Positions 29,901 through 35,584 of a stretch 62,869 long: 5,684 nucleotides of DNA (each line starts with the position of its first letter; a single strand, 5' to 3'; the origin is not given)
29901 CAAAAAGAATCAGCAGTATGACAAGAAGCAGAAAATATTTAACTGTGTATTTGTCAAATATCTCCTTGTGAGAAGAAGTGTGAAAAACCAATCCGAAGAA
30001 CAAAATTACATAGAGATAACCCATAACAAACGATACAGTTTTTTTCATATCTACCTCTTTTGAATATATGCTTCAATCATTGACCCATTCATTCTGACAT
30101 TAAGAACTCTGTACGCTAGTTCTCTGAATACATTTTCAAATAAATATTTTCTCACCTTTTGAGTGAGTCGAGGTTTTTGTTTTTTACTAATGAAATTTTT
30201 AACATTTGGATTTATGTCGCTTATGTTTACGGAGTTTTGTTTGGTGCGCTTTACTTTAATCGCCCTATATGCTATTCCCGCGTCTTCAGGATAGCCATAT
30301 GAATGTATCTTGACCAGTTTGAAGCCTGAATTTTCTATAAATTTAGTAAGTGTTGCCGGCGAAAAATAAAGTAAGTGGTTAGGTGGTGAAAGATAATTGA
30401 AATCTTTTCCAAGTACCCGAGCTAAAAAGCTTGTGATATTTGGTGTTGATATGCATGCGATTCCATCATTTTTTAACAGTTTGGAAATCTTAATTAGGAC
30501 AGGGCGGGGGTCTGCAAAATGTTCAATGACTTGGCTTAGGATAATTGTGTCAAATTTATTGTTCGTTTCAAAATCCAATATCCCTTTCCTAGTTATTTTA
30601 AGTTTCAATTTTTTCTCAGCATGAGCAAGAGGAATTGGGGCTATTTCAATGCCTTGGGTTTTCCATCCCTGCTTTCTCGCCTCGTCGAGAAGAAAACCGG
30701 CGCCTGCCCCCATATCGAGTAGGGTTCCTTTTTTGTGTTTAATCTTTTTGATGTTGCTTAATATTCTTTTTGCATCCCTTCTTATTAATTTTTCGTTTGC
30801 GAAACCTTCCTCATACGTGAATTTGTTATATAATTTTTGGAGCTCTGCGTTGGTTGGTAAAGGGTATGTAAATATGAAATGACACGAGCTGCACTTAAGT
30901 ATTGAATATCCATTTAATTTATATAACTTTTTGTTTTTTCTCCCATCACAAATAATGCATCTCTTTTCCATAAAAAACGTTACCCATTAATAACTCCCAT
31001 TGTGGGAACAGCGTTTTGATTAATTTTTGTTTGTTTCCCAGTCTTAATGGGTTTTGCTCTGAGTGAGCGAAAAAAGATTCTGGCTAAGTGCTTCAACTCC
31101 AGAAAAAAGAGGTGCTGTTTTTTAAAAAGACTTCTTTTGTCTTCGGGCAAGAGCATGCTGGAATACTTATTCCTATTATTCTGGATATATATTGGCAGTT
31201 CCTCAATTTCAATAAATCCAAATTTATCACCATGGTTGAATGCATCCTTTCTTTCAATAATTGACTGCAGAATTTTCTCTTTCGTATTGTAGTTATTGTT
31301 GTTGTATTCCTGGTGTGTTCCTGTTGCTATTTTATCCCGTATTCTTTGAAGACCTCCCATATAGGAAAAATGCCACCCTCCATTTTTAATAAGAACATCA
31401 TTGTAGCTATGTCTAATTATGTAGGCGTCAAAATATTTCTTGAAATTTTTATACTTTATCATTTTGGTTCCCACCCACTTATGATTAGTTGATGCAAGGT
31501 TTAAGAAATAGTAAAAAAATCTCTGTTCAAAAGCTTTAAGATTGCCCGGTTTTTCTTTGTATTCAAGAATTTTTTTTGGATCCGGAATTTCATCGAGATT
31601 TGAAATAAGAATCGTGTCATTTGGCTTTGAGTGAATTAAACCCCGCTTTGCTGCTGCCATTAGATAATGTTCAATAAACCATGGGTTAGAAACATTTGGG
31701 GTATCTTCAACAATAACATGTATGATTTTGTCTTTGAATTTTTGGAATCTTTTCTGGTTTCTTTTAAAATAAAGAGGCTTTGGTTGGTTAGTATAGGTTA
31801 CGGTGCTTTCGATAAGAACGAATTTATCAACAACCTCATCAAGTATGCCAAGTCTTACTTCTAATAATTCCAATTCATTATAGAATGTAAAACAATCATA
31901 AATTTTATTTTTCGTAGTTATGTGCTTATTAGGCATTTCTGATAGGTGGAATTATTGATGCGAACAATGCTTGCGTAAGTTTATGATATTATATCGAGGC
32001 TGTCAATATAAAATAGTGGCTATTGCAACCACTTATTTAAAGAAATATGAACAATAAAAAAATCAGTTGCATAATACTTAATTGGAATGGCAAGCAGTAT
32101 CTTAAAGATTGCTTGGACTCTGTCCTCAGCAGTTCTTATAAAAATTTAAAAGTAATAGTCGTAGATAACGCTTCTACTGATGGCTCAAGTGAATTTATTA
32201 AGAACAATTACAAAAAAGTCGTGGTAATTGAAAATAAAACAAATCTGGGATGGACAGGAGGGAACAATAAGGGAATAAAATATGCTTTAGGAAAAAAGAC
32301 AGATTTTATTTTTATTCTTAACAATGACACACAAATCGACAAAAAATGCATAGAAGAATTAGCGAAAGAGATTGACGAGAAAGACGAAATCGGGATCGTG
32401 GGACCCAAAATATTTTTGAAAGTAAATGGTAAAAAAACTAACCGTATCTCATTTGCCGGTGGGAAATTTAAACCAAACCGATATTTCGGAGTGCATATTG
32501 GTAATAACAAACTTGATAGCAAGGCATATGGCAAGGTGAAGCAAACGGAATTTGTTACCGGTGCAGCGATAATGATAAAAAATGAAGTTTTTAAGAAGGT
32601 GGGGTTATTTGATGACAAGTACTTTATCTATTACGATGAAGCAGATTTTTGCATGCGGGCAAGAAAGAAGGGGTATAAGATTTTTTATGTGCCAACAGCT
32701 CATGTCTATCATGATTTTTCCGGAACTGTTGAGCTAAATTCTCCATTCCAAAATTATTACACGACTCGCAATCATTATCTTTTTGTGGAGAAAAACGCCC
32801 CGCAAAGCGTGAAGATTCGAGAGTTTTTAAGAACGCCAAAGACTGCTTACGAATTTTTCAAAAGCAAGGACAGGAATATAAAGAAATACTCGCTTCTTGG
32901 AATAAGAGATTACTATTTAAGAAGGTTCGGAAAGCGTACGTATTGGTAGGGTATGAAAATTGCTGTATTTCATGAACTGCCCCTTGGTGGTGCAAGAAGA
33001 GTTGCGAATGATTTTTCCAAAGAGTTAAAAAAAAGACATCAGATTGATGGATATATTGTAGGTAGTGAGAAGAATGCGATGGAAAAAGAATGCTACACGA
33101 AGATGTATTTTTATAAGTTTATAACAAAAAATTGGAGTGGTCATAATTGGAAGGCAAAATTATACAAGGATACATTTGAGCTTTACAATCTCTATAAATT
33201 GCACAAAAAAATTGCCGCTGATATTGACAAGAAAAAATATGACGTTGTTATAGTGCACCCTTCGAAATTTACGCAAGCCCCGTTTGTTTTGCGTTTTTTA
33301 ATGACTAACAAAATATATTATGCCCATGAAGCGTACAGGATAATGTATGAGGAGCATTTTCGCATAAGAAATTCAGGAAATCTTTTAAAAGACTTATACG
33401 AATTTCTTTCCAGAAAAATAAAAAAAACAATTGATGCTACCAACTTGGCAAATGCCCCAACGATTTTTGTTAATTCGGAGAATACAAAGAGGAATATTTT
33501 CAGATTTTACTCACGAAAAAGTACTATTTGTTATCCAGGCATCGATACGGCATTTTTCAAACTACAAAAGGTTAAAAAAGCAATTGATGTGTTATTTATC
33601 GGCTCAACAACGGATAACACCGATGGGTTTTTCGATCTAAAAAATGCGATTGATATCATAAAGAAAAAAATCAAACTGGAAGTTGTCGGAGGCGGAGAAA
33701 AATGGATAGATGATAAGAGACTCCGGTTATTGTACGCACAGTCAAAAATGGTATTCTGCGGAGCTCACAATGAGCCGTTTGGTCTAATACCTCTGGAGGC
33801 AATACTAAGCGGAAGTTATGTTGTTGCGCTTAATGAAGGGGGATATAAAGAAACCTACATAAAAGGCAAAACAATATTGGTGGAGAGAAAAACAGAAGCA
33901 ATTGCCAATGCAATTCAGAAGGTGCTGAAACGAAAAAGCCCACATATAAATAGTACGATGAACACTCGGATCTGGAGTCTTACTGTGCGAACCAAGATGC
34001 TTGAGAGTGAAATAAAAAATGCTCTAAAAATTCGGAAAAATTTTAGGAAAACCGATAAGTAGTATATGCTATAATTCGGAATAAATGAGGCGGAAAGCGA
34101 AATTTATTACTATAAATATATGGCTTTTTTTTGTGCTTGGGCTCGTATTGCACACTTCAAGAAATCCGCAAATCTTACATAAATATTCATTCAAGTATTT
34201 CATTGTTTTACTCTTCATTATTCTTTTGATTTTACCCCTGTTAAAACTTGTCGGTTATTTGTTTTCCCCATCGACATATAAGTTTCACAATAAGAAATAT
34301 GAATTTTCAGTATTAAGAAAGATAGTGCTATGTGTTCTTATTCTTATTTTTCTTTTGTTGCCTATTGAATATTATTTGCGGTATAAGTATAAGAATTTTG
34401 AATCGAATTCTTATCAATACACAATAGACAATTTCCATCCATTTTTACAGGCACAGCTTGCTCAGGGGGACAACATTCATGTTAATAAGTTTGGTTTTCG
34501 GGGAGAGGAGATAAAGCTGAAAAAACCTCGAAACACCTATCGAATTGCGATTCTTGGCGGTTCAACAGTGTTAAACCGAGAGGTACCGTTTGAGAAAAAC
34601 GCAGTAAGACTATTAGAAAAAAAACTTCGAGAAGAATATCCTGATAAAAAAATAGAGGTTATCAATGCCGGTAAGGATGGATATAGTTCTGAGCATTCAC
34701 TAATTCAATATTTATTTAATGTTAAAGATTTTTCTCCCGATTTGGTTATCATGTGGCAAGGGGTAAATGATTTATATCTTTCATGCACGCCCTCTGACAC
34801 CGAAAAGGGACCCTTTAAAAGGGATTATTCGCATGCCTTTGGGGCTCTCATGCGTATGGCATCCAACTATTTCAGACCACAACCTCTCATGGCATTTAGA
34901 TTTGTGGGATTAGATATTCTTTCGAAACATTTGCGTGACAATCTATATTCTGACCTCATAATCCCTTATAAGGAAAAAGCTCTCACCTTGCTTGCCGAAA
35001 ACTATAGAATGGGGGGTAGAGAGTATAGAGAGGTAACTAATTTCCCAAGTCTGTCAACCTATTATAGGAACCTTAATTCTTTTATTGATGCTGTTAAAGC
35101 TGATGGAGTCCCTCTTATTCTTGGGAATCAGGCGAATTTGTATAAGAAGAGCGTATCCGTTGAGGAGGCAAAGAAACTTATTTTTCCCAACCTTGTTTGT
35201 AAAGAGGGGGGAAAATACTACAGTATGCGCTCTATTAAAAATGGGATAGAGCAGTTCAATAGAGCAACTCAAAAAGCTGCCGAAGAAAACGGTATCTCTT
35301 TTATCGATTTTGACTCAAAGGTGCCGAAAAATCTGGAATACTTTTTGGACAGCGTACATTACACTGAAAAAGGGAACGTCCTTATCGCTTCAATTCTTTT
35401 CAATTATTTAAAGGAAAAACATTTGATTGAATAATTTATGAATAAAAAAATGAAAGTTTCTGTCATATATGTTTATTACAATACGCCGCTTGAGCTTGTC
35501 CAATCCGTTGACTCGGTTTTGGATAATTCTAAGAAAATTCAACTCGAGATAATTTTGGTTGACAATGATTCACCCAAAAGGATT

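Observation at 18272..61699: A ~43-kb glycan super-locus dominated by GT-C-like membrane enzymes and short Dpm1/GtrB-like GT2s, with no recognisable priming phosphoglycosyltransferase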

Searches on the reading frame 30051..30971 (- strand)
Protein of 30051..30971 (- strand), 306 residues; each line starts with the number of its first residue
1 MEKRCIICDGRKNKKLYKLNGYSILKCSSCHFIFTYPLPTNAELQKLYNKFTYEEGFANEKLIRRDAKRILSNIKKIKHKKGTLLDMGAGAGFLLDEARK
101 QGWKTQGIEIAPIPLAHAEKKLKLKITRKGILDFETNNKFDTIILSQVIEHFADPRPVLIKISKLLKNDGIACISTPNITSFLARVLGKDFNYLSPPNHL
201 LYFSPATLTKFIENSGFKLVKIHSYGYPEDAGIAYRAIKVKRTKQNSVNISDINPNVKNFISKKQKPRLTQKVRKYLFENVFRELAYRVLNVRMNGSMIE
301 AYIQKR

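Call 4: search_protein_families(library=pfam, proteins=[window:30051-30971:-], max_evalue=0.01)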
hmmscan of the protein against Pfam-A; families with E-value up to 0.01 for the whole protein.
window:30051-30971:- (306 aa): 7 families
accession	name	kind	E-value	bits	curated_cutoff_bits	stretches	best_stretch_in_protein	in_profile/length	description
PF13489.12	Methyltransf_23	-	1.4e-22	80.6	27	1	65-221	7-163/164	Methyltransferase domain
PF08242.18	Methyltransf_12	-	6.2e-13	49.7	30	1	85-171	1-97/98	Methyltransferase domain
PF13847.12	Methyltransf_31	-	1.2e-12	48.2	27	1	79-192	2-127/145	Methyltransferase domain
PF08241.18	Methyltransf_11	-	1.7e-11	45.1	21.2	1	85-174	1-95/95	Methyltransferase domain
PF13649.12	Methyltransf_25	-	2e-08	35.2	27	1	85-170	2-97/97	Methyltransferase domain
PF07021.18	MetW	-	5.2e-05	23.4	21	1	74-181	7-114/193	Methionine biosynthesis protein MetW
PF08003.17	Methyltransf_9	-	0.001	18.5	23.8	1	69-222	106-265/315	Protein of unknown function (DUF1698)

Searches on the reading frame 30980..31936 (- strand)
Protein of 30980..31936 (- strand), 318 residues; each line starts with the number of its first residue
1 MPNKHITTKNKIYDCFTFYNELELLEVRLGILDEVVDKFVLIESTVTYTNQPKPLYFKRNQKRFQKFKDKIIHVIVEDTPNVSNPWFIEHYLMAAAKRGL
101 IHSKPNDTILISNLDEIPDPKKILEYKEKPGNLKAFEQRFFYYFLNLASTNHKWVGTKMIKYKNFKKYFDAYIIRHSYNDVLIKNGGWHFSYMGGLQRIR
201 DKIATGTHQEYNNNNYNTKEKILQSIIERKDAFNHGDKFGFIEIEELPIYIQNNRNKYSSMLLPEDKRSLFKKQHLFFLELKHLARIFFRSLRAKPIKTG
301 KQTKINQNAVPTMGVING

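Call 4: search_protein_families(library=pfam, proteins=[window:30980-31936:-], max_evalue=0.01)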
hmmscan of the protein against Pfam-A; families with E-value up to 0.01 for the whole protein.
window:30980-31936:- (318 aa): 1 family
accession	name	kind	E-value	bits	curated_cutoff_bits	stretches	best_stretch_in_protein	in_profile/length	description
PF04724.18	Glyco_transf_17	-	1.5e-27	97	26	1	6-264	69-327/348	Glycosyltransferase family 17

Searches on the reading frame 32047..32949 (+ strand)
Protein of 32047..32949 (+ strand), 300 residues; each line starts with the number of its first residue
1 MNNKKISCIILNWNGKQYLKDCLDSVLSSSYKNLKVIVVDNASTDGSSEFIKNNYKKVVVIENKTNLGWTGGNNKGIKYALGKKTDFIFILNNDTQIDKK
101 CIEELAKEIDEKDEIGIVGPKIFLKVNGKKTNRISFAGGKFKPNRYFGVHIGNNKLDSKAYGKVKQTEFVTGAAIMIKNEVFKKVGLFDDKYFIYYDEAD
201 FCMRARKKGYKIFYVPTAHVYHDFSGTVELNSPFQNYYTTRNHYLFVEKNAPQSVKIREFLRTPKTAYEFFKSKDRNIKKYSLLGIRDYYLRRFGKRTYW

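Call 4: search_protein_families(library=pfam, proteins=[window:32047-32949:+], max_evalue=0.01)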
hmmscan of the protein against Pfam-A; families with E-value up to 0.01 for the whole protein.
window:32047-32949:+ (300 aa): 5 families
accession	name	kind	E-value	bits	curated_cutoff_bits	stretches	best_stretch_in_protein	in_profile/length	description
PF00535.33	Glycos_transf_2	-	1.5e-26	93.8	23.3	1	7-150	1-132/168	Glycosyl transferase family 2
PF13641.12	Glyco_tranf_2_3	-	4.3e-15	56.8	27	1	6-225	3-214/230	Glycosyltransferase like family 2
PF13632.12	Glyco_trans_2_3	-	3.5e-11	43.7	27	1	88-241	2-136/198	Glycosyl transferase family group 2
PF10111.15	Glyco_tranf_2_2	-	0.00014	21.9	27.3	1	13-277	9-266/276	Glycosyltransferase like family 2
PF13712.12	Glyco_tranf_2_5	-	0.00073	19.8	27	1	70-242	42-204/210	Glycosyltransferase like family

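Call 74: search_protein_families(library=ncbifam, proteins=[window:32047-32949:+], max_evalue=0.000001)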
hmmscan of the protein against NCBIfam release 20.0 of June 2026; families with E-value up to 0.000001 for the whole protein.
window:32047-32949:+ (300 aa): 15 families
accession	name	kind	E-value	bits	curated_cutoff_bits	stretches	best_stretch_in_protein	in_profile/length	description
TIGR01556.1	rhamnosyltran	subfamily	4.3e-31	108.1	200.55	1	31-263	19-253/281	rhamnosyltransferase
NF038299.1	EPS_HpsN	equivalog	9.7e-20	70.8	425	1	5-258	2-261/317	hormogonium polysaccharide biosynthesis glycosyltransferase HpsN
TIGR03965.1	mycofact_glyco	equivalog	3.1e-18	65.9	280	1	6-224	76-282/467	mycofactocin biosynthesis glycosyltransferase MftF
TIGR03937.1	PgaC_IcaA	equivalog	4.6e-16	58.8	422.3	1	3-221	44-249/407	poly-beta-1,6-N-acetyl-D-glucosamine synthase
NF050113.1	gal_furan_GlfT1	equivalog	3.7e-14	52.7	330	1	8-222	3-206/290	galactofuranosyltransferase GlfT1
NF041394.1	GtaseAglG_Halo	equivalog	2e-12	47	440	1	6-223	3-216/304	glucosyl-dolichyl phosphate glucuronosyltransferase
NF007482.0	PRK10073.1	equivalog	3.1e-12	46.2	423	1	3-115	5-115/334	glycosyltransferase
NF050050.1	ProtGlycPglI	equivalog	2.9e-11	43.3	500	1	5-135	3-132/306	GalNAc(5)-diNAcBac-PP-undecaprenol beta-1,3-glucosyltransferase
NF041875.1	EPS_EpsD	equivalog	7.1e-11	42.1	370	1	7-224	2-208/325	exopolysaccharide biosynthesis glycosyltransferase EpsD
TIGR04283.1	glyco_like_mftF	equivalog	1.3e-09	38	182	1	6-216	1-179/221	TIGR04283 family arsenosugar biosynthesis glycosyltransferase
NF047683.1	TeichurnBiosyTuaG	equivalog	4.1e-09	36.4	400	1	3-103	5-105/252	teichuronic acid biosynthesis protein TuaG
NF053739.1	GlytfEpsEBac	equivalog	6.4e-09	35.2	450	1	5-132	2-131/265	glycosyltransferase EpsE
NF038302.1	EPS_HpsE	equivalog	1.4e-08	34.1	300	1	6-223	3-223/307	hormogonium polysaccharide biosynthesis glycosyltransferase HpsE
TIGR03469.1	HpnB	hypoth_equivalog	2.8e-07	29.9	379.25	1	6-113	46-164/386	hopene-associated glycosyltransferase HpnB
TIGR04195.1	S_glycosyl_SunS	equivalog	7.6e-07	28.3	350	0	5-109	58-158/421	SunS family peptide S-glycosyltransferase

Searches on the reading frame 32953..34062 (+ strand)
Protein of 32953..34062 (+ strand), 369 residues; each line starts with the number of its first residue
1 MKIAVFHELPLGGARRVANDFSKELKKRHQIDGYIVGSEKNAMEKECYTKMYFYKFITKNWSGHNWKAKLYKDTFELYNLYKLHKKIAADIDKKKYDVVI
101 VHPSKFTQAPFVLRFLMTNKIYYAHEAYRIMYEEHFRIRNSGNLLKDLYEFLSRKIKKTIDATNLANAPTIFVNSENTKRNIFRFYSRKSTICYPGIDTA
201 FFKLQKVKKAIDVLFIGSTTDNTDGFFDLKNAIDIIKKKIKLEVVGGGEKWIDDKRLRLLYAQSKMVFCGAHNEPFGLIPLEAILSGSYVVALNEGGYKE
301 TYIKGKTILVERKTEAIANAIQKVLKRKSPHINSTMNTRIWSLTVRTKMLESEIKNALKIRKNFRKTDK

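Call 4: search_protein_families(library=pfam, proteins=[window:32953-34062:+], max_evalue=0.01)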
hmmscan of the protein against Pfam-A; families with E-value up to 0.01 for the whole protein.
window:32953-34062:+ (369 aa): 5 families
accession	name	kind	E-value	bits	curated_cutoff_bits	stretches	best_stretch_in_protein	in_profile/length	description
PF00534.26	Glycos_transf_1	-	8e-15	55.2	26.4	1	201-328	37-159/172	Glycosyl transferases group 1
PF13692.12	Glyco_trans_1_4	-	5.9e-12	46.5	27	1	212-326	3-141/142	Glycosyl transferases group 1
PF13439.12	Glyco_transf_4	-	2.7e-09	37.7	28.5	1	12-200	2-169/170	Glycosyltransferase Family 4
PF13524.12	Glyco_trans_1_2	-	0.00026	21.4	25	1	238-326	13-113/144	Glycosyl transferase-like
PF02350.25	Epimerase_2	-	0.0024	17.2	30.6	0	282-328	273-322/347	UDP-N-acetylglucosamine 2-epimerase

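Call 74: search_protein_families(library=ncbifam, proteins=[window:32953-34062:+], max_evalue=0.000001)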
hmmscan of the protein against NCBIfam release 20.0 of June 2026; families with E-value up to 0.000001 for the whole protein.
window:32953-34062:+ (369 aa): 2 families
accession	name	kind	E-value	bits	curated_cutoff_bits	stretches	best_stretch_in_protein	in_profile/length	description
TIGR02149.1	glgA_Coryne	subfamily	1.3e-08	34.4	302.4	1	204-325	226-353/391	glycogen synthase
TIGR03449.1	mycothiol_MshA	equivalog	3.8e-07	29.3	462.5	0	255-330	295-372/406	D-inositol-3-phosphate glycosyltransferase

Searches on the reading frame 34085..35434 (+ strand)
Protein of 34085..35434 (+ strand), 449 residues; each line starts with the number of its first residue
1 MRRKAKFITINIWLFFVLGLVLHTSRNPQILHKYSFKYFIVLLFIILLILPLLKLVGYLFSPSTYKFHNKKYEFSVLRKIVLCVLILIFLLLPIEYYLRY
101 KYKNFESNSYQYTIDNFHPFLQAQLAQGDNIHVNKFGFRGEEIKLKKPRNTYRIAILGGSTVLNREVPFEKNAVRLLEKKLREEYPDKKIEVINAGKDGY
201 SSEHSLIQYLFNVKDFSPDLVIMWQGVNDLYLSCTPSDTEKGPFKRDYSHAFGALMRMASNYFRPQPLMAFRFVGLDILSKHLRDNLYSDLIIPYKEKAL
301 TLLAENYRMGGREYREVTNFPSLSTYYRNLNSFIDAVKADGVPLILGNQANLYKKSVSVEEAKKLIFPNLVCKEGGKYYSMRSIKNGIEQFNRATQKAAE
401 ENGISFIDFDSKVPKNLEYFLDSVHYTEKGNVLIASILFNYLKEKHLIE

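Call 4: search_protein_families(library=pfam, proteins=[window:34085-35434:+], max_evalue=0.01)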
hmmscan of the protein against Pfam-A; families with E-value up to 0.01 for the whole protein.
window:34085-35434:+ (449 aa): 3 families
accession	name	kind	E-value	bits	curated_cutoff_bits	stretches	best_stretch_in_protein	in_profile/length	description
PF13472.12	Lipase_GDSL_2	-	2.1e-14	54.8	32.9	1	171-431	17-176/178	GDSL-like Lipase/Acylhydrolase family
PF00657.28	Lipase_GDSL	-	9.4e-09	36.2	23.6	1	190-243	43-98/208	GDSL-like Lipase/Acylhydrolase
PF25182.1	NonGDSL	-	0.0023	17.7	80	1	151-236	27-113/220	Non-GDSL lipase-like family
